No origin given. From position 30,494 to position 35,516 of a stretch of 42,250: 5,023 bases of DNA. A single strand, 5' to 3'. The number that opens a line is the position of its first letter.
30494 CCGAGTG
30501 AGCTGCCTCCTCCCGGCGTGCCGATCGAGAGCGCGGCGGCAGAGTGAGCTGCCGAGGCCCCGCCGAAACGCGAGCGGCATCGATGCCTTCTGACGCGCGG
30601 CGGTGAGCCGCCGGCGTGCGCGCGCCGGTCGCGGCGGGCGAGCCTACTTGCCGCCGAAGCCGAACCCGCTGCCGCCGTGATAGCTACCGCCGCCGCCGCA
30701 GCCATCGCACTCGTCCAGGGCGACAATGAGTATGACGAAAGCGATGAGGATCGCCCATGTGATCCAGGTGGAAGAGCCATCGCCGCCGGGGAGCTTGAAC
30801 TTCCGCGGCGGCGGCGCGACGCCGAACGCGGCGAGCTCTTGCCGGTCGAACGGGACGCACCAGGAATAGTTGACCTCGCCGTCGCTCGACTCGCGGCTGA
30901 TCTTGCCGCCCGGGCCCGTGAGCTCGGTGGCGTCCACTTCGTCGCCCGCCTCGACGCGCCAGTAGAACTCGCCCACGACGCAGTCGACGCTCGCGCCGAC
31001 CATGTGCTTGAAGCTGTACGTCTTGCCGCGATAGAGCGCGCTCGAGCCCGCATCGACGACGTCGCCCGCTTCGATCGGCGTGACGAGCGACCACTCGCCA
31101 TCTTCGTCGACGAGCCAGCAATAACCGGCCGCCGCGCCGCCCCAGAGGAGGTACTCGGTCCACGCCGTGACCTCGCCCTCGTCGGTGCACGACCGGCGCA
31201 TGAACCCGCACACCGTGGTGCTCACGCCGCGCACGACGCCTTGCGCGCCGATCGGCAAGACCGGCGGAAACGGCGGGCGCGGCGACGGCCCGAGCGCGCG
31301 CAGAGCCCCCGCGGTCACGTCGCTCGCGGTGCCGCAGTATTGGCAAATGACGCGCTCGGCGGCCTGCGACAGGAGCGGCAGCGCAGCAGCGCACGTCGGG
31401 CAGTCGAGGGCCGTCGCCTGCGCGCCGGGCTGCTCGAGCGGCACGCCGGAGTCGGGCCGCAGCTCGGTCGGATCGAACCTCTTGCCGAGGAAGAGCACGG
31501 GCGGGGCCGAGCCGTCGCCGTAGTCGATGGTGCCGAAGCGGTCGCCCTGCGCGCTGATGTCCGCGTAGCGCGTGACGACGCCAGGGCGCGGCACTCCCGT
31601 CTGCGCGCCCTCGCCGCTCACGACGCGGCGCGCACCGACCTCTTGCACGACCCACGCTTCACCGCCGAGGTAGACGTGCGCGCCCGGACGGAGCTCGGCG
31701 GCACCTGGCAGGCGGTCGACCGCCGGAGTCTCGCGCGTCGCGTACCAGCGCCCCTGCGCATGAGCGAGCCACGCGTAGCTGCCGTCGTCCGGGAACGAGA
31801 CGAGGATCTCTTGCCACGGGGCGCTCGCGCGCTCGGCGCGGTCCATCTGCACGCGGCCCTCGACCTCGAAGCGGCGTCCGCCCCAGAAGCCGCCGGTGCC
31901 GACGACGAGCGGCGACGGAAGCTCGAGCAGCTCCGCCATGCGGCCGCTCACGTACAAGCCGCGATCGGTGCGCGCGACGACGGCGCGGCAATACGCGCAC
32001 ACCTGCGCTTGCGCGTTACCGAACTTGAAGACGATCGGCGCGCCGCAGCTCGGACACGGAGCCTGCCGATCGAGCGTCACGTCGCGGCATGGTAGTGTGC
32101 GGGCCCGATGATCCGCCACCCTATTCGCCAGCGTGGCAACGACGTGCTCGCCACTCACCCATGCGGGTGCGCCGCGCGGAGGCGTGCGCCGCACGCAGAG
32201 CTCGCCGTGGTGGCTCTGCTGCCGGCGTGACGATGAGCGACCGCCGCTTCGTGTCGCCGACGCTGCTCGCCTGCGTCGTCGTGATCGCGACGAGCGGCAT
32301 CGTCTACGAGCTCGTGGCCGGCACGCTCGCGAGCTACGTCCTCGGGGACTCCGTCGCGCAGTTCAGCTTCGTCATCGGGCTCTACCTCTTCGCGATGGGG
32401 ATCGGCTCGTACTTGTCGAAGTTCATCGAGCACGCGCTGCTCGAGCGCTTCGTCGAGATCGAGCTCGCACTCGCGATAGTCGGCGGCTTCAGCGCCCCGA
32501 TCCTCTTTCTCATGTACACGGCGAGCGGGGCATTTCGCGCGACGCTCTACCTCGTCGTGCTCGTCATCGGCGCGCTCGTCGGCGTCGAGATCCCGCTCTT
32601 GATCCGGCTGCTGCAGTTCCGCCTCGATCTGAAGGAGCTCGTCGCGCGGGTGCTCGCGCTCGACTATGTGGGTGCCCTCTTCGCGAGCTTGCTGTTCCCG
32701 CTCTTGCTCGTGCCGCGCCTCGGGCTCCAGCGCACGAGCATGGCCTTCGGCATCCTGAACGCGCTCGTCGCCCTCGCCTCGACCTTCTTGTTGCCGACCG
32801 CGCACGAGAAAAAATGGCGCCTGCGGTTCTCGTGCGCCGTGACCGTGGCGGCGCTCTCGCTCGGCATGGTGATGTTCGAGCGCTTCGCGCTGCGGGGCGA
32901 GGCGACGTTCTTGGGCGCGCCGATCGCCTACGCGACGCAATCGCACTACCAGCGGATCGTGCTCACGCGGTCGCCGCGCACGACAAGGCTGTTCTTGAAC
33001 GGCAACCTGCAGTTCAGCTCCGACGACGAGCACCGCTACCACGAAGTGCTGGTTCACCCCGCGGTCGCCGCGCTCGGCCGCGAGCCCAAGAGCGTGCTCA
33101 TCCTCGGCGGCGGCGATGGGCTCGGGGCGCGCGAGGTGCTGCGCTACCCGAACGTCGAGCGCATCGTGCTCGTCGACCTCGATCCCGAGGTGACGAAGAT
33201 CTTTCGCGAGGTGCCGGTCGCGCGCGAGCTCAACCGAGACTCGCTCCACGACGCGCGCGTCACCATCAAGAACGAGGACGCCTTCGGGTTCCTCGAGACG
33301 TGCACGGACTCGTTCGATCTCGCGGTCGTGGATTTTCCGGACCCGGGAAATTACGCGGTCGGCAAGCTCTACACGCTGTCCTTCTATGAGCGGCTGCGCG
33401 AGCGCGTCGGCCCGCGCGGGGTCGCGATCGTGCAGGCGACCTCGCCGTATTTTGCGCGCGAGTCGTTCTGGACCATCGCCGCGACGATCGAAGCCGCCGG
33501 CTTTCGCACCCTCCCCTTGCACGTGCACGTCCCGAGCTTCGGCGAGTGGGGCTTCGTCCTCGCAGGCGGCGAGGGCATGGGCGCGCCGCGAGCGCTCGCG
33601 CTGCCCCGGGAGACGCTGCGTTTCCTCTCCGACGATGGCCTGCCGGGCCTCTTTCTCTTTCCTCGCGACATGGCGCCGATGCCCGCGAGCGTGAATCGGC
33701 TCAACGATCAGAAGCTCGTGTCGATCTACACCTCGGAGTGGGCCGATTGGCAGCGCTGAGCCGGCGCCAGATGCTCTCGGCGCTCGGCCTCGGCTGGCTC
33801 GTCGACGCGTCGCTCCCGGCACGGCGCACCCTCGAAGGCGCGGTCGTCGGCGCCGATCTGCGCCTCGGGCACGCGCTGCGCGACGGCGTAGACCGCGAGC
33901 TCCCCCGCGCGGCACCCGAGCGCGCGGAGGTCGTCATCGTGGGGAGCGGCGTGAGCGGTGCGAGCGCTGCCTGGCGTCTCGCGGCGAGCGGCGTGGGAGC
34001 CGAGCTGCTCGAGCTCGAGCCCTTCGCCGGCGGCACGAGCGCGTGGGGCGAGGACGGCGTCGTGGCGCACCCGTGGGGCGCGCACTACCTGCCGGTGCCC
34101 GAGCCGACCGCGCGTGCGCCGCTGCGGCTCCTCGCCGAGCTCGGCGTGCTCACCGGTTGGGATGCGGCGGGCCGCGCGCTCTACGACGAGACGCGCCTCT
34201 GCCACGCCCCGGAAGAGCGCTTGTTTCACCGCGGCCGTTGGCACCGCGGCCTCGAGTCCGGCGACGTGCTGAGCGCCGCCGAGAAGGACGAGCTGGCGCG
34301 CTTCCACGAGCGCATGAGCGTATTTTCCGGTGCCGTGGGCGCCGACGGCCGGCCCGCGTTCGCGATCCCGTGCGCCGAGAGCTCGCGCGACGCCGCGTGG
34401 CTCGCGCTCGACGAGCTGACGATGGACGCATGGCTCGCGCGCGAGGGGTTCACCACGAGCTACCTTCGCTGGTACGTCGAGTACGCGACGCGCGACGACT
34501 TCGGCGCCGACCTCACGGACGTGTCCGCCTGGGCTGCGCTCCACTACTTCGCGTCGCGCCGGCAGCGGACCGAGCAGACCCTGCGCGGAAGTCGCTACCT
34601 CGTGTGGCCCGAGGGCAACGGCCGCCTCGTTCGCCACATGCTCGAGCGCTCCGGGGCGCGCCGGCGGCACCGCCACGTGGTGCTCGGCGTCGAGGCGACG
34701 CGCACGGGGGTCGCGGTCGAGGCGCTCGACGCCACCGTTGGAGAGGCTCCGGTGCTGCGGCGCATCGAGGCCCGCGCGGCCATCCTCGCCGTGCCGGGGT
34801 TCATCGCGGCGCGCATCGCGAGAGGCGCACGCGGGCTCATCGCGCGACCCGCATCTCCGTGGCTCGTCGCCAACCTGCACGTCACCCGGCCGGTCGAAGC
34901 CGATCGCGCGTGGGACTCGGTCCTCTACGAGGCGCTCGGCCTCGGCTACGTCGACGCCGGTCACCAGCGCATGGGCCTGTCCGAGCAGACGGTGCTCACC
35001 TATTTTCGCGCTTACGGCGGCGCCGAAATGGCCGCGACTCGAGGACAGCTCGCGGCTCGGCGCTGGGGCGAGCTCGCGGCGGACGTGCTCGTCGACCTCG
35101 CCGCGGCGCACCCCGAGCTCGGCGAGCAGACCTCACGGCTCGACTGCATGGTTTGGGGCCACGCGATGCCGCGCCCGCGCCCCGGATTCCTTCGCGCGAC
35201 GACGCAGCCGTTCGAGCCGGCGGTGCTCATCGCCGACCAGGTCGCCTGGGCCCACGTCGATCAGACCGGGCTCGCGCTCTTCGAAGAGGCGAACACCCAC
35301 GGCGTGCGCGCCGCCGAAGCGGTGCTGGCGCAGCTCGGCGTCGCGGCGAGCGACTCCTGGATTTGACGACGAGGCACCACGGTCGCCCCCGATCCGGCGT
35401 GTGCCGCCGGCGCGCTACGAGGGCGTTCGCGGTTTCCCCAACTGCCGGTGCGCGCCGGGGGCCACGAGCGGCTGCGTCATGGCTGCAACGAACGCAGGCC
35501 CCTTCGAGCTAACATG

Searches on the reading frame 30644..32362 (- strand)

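Call 63: search_protein_families(library=pfam, proteins=[window:30644-32362:-], max_evalue=0.0001)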
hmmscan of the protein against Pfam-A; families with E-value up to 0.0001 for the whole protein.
window:30644-32362:- (572 aa): 1 family
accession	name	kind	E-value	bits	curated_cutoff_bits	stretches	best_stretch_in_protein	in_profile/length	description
PF13785.11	DUF4178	-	5.4e-20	72.4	25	2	371-499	2-128/136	Domain of unknown function (DUF4178)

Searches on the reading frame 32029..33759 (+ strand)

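Call 63: search_protein_families(library=pfam, proteins=[window:32029-33759:+], max_evalue=0.0001)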
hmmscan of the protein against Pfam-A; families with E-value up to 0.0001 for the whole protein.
window:32029-33759:+ (576 aa): 1 family
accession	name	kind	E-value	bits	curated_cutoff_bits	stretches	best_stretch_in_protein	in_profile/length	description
PF01564.23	Spermine_synth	-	3.2e-34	118.6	22.9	1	334-512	1-174/186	Spermine/spermidine synthase domain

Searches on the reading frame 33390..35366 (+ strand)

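Call 63: search_protein_families(library=pfam, proteins=[window:33390-35366:+], max_evalue=0.0001)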
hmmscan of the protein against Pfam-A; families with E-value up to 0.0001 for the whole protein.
window:33390-35366:+ (658 aa): 1 family
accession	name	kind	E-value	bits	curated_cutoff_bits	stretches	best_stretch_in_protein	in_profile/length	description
PF13450.12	NAD_binding_8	-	1.2e-08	35.5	21.9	1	183-238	1-56/68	NAD(P)-binding Rossmann-like domain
